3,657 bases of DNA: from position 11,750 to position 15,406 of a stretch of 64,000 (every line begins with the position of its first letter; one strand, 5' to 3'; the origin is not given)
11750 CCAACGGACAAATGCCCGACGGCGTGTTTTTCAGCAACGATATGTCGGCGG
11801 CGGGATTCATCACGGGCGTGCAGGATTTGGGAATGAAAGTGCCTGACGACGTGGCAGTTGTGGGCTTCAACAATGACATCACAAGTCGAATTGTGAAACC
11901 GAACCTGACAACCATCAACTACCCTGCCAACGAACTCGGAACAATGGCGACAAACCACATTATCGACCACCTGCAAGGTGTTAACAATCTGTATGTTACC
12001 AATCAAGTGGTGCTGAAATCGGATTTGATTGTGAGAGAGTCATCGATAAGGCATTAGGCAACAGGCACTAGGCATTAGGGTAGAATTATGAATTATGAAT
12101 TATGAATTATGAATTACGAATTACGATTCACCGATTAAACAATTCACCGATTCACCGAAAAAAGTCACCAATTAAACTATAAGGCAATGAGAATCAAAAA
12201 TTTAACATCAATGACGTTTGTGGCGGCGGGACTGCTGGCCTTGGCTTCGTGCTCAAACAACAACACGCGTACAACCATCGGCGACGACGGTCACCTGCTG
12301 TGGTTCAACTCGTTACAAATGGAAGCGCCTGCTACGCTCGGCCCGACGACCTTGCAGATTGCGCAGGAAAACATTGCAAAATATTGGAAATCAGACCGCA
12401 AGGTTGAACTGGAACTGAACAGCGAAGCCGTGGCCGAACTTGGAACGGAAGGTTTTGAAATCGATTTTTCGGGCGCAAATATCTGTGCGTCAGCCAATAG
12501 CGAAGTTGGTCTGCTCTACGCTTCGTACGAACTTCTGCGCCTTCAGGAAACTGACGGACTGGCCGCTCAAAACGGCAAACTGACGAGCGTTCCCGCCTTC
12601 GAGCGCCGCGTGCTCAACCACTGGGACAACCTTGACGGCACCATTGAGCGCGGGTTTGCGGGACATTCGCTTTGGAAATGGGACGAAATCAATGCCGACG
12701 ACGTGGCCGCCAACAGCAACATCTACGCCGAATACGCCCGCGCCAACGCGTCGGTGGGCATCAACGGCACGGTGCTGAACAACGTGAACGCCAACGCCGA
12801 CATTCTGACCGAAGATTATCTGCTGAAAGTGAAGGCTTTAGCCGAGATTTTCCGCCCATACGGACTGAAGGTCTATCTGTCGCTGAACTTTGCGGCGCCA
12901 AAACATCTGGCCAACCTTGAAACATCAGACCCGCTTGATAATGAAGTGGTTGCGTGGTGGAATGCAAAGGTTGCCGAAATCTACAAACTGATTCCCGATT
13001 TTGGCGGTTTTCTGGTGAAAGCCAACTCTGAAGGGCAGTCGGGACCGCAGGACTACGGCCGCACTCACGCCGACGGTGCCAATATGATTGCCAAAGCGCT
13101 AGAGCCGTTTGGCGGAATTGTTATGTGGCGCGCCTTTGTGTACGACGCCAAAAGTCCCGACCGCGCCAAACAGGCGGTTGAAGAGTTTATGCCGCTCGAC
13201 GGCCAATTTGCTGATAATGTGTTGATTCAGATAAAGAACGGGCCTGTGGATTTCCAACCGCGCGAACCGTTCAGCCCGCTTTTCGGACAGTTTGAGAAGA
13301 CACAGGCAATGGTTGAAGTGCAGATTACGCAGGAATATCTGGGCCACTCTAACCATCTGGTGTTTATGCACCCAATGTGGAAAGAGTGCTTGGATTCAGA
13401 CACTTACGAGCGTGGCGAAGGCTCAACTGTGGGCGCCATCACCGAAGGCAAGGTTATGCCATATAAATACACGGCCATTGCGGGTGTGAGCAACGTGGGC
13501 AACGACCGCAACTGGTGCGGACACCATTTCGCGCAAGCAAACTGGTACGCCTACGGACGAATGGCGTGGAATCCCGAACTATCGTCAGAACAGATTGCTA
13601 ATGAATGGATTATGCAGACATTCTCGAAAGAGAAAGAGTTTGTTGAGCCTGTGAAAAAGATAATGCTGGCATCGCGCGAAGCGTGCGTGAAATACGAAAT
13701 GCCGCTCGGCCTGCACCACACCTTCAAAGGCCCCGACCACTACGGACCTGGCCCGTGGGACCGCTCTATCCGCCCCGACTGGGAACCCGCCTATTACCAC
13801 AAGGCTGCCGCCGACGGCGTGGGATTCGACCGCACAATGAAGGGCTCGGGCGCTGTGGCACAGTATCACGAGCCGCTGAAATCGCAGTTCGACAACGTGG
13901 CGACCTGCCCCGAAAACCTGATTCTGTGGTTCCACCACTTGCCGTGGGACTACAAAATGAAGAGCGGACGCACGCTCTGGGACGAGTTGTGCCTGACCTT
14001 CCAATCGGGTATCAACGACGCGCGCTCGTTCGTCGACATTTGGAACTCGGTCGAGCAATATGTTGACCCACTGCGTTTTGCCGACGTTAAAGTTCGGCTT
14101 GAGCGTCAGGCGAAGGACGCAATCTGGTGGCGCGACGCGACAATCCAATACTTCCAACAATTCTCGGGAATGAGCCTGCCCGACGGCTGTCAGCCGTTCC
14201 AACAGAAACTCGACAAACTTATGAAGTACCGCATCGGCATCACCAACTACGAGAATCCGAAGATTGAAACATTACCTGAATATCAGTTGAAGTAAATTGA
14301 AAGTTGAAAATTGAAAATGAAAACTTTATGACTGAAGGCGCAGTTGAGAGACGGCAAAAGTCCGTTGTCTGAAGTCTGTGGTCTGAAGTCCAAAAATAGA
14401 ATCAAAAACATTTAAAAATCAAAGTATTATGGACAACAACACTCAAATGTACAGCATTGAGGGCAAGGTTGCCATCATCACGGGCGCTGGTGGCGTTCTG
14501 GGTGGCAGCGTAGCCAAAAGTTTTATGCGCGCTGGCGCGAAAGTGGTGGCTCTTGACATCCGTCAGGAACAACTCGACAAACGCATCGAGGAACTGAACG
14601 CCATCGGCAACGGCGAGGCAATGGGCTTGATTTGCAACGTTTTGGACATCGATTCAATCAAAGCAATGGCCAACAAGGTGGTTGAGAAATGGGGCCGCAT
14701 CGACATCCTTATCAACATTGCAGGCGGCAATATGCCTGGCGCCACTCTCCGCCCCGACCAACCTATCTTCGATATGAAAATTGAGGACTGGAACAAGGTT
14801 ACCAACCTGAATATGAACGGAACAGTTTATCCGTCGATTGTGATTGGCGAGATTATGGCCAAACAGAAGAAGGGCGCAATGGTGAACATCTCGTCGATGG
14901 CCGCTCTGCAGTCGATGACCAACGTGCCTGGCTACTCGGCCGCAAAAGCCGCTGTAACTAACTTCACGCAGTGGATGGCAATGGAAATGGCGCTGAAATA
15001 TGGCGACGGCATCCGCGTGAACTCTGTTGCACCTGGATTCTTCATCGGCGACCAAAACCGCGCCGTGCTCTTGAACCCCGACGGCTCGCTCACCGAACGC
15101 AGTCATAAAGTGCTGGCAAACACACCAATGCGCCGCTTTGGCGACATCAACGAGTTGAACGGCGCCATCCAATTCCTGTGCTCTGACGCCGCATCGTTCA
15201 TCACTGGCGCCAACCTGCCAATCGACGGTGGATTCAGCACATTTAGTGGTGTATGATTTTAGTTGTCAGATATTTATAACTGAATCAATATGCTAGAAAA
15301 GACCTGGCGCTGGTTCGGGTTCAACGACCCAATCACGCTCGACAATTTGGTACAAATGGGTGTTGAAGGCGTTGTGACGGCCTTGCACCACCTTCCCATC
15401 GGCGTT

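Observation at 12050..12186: Composite 7-nt-periodic repeat tract fills the spacer between the LacI-type regulator and the GH67 gene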

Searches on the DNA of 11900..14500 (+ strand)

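Call 60: search_rna_families(source=window, start=11900, end=14500, threshold=evalue, max_evalue=1)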
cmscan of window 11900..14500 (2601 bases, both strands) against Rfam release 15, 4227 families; matches with E-value up to 1: 0.
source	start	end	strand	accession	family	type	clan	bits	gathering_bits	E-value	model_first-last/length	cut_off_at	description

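Call 61: search_dna_similar(query=window:12040-12190:+, collection=phages, mode=distant, max_rows=10)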
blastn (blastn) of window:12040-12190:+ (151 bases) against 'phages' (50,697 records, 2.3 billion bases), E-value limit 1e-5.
No match.

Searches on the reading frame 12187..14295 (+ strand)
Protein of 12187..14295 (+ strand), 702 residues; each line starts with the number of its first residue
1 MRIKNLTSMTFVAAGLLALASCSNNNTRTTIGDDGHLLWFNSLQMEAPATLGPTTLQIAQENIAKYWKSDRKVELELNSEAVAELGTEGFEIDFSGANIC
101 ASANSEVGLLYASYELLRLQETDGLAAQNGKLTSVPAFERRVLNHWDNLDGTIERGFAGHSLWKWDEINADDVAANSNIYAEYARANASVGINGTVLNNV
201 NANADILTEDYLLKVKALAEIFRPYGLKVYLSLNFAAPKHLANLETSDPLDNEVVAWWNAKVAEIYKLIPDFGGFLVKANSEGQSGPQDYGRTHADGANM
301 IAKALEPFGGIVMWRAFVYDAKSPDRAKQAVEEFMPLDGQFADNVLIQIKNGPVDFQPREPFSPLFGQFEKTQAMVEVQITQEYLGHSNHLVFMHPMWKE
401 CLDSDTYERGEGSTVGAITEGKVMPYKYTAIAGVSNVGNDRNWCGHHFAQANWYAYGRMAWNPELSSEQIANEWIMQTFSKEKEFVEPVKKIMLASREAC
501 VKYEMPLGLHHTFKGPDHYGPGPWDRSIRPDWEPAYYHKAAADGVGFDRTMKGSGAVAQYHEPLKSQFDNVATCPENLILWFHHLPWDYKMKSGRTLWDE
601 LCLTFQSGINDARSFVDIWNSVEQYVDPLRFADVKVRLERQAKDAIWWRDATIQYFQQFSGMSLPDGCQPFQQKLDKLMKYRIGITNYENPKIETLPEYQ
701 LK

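Call 6: search_protein_families(library=pfam, proteins=[window:12187-14295:+])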
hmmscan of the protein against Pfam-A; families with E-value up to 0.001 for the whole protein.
window:12187-14295:+ (702 aa): 2 families
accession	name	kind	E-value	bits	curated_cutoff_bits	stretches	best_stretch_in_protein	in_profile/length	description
PF07488.18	Glyco_hydro_67M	-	4.4e-147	489.8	23.5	1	129-443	10-326/326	Glycosyl hydrolase family 67 middle domain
PF07477.17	Glyco_hydro_67C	-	2.6e-92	308.8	27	1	444-667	1-221/223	Glycosyl hydrolase family 67 C-terminus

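Call 7: find_related_loci(query=window:12187-14295:+, collection=genome_contigs, flank=6000)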
Query window:12187-14295:+ (702 aa) in genome_contigs; peptide patterns used: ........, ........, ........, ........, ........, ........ (x = any residue, [..] = any of these).
199 stretches matched a pattern; 199 encode a relative of the query (tblastn E <= 1e-3); the best 80 are kept; 80 distinct loci.
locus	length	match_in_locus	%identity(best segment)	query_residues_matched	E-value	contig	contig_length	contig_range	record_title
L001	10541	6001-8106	97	1-701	0e+0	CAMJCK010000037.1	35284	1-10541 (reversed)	MAG: uncultured Bacteroidetes bacterium isolate SRR12081299_bin.48_metaWRAP_v1.3_MAG genome assembly, contig: ERZ1228977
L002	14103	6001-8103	96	1-701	0e+0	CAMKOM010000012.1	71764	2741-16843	MAG: uncultured Bacteroidetes bacterium isolate SRR12081297_bin.87_metaWRAP_v1.3_MAG genome assembly, contig: ERZ1228977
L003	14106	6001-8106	96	1-701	0e+0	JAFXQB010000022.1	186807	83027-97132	MAG: Salinivirgaceae bacterium isolate RGIG6642 Sheep_Rumen-1__c1451909, whole genome shotgun sequence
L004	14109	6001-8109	96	1-702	0e+0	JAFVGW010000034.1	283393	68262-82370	MAG: Salinivirgaceae bacterium isolate RGIG5159 Sheep_Abomasum-5__c322644, whole genome shotgun sequence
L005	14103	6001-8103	87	1-702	0e+0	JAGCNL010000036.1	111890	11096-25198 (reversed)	MAG: Salinivirgaceae bacterium isolate RGIG9951 Yak_Reticulum-1__c437035, whole genome shotgun sequence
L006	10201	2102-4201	83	1-701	0e+0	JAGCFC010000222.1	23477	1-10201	MAG: Salinivirgaceae bacterium isolate RGIG9734 Yak_Omasum-3__c1437410, whole genome shotgun sequence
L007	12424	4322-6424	83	1-701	0e+0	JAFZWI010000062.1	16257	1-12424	MAG: Salinivirgaceae bacterium isolate RGIG8157 Water_buffalos_Rumen-3__c841605, whole genome shotgun sequence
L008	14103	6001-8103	94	1-702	0e+0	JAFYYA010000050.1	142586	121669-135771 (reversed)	MAG: Salinivirgaceae bacterium isolate RGIG7525 Water_buffalos_Omasum-1__c207469, whole genome shotgun sequence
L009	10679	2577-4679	98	1-701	0e+0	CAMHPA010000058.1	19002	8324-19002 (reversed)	MAG: uncultured Bacteroidetes bacterium isolate SRR11784284_bin.21_metaWRAP_v1.3_MAG genome assembly, contig: ERZ1220320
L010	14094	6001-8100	83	1-701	0e+0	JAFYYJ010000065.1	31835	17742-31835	MAG: Salinivirgaceae bacterium isolate RGIG7534 Water_buffalos_Omasum-1__c281378, whole genome shotgun sequence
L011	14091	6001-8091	73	1-699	0e+0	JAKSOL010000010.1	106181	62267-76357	MAG: Salinivirgaceae bacterium isolate Horse_feces176 MAG176_10, whole genome shotgun sequence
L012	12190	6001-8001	68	33-701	0e+0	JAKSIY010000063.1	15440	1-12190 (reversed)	MAG: Bacteroidaceae bacterium isolate Horse_feces33 MAG033_63, whole genome shotgun sequence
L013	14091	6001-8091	64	1-702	0e+0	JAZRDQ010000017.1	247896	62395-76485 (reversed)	MAG: Bacteroidaceae bacterium isolate T1900045506_YK20190200.MAGScoT_cleanbin_000012 SGB_7529_k141_778825, whole genome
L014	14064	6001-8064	65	10-702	0e+0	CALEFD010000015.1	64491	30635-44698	MAG TPA_asm: uncultured Bacteroidales bacterium isolate SRR6425819_bin.21_CONCOCT_v1.1_MAG genome assembly, contig: ERZ1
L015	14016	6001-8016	65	1-702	0e+0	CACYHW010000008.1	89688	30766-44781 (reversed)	MAG: uncultured Bacteroidales bacterium isolate RUG11961 genome assembly, contig: RUG11961_asm_8, whole genome shotgun s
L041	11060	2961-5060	82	1-701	0e+0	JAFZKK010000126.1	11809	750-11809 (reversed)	MAG: Salinivirgaceae bacterium isolate RGIG7847 Water_buffalos_Reticulum-4__c862828, whole genome shotgun sequence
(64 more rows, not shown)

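Call 29: search_protein_families(library=pfam, proteins=[L008:9184-9588:+, L005:9134-9556:+, L041:6135-6518:+], max_evalue=0.01)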
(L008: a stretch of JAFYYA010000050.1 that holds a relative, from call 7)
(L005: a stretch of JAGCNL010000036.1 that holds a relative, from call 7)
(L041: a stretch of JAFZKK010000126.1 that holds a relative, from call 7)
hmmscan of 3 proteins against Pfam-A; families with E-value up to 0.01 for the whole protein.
L008:9184-9588:+ (134 aa): 1 family
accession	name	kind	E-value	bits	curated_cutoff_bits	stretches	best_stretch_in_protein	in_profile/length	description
PF05635.17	23S_rRNA_IVP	-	3.6e-16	59.7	33.8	1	16-113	8-104/106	23S rRNA-intervening sequence protein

L005:9134-9556:+ (140 aa): 2 families
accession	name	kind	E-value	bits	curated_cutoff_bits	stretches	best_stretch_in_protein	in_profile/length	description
PF05635.17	23S_rRNA_IVP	-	6.6e-38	129.6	33.8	1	8-114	1-106/106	23S rRNA-intervening sequence protein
PF22296.2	bAvd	-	3.1e-06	28.1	40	1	10-117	1-105/107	bAvd-like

L041:6135-6518:+ (127 aa): 2 families
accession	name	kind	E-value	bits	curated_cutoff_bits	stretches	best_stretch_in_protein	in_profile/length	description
PF05635.17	23S_rRNA_IVP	-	7.3e-41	139.1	33.8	1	8-114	1-106/106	23S rRNA-intervening sequence protein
PF22296.2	bAvd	-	2.8e-05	25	40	1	12-118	3-106/107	bAvd-like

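Call 32: find_encoding_contigs(protein=window:12187-14295:+, flank=3000, max_places=10)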
Protein window:12187-14295:+ (702 aa): no gene with exactly this product is on record in the collection.

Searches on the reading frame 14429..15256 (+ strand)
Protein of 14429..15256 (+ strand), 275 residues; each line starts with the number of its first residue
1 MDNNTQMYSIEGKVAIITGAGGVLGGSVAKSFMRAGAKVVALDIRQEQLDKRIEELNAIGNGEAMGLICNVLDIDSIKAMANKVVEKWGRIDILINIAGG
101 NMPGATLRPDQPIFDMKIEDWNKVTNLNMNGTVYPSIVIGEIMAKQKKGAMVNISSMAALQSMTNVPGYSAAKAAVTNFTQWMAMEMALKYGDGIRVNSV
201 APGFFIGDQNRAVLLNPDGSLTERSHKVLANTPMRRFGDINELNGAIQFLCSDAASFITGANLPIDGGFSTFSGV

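Call 6: search_protein_families(library=pfam, proteins=[window:14429-15256:+])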
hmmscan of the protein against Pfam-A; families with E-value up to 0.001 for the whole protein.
window:14429-15256:+ (275 aa): 5 families
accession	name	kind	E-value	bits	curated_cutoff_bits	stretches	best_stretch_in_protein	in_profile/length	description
PF13561.12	adh_short_C2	-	8.3e-51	173.3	27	1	24-270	8-236/236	Enoyl-(Acyl carrier protein) reductase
PF00106.31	adh_short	-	1.8e-45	155.3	26.6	1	13-205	1-182/195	short chain dehydrogenase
PF08659.16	KR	-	7.6e-12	45.9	22.6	1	15-184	3-164/180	KR domain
PF01370.27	Epimerase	-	3.1e-05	23.9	20.9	1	16-203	2-176/240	NAD dependent epimerase/dehydratase family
PF02737.24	3HCDH_N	-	0.00018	21.9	22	1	14-58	2-44/180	3-hydroxyacyl-CoA dehydrogenase, NAD binding domain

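Call 33: find_encoding_contigs(protein=window:14429-15256:+, flank=4000, max_places=10)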
Protein window:14429-15256:+ (275 aa): 22 contigs read that carry it; 10 places shown.
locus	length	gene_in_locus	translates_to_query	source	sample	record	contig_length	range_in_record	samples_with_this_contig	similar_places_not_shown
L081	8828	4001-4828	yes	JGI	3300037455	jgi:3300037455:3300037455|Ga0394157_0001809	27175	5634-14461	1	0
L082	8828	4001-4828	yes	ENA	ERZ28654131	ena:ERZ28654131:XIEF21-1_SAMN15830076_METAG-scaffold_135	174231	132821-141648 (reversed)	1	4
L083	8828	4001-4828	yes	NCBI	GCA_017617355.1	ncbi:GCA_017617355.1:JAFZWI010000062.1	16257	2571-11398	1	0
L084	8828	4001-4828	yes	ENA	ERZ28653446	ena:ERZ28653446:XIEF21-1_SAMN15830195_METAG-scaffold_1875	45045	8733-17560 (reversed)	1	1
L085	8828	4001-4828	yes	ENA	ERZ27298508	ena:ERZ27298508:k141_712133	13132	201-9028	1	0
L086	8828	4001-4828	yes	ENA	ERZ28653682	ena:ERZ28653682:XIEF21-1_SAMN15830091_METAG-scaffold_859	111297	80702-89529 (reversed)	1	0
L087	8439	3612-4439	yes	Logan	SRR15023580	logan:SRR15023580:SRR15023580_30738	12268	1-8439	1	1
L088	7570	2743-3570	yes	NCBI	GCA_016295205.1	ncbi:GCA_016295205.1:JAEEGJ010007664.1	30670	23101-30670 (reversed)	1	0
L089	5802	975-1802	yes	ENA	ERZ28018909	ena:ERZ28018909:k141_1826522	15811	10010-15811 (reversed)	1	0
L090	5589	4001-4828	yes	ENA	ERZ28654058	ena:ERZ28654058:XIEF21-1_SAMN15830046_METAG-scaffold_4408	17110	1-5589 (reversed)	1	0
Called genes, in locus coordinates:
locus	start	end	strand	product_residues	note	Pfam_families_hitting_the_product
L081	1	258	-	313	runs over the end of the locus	PF00331:Glyco_hydro_10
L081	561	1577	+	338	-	PF00356:LacI, PF00532:Peripla_BP_1, PF13407:Peripla_BP_4, PF13377:Peripla_BP_3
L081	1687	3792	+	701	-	PF07488:Glyco_hydro_67M, PF07477:Glyco_hydro_67C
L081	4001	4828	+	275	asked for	PF00106:adh_short, PF08659:KR, PF13561:adh_short_C2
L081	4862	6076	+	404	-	PF03786:UxuA, PF01261:AP_endonuc_2 (faint)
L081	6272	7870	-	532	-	PF00474:SSF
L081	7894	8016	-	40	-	PF28215:Symport_access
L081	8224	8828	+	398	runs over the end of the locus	PF01740:STAS (weak), PF01636:APH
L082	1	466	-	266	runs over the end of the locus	PF01790:LGT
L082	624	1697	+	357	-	PF00356:LacI, PF00532:Peripla_BP_1, PF13407:Peripla_BP_4, PF13377:Peripla_BP_3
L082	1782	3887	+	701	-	PF07488:Glyco_hydro_67M, PF07477:Glyco_hydro_67C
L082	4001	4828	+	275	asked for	PF00106:adh_short, PF08659:KR, PF13561:adh_short_C2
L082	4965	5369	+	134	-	PF05635:23S_rRNA_IVP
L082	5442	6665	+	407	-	PF03786:UxuA, PF01261:AP_endonuc_2 (faint)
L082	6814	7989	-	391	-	PF09976:TPR_21 (faint), PF13181:TPR_8 (faint), PF13428:TPR_14 (faint), PF14559:TPR_19 (faint), PF07719:TPR_2 (faint), PF13414:TPR_11 (faint), PF13424:TPR_12 (faint), PF00515:TPR_1 (weak), +2 more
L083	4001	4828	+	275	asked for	PF00106:adh_short, PF08659:KR, PF13561:adh_short_C2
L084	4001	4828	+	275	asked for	PF00106:adh_short, PF08659:KR, PF13561:adh_short_C2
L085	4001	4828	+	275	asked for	PF00106:adh_short, PF08659:KR, PF13561:adh_short_C2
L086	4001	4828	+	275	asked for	PF00106:adh_short, PF08659:KR, PF13561:adh_short_C2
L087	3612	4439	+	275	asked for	PF00106:adh_short, PF08659:KR, PF13561:adh_short_C2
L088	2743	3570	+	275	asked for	PF00106:adh_short, PF08659:KR, PF13561:adh_short_C2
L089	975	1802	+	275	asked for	PF00106:adh_short, PF08659:KR, PF13561:adh_short_C2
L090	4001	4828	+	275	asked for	PF00106:adh_short, PF08659:KR, PF13561:adh_short_C2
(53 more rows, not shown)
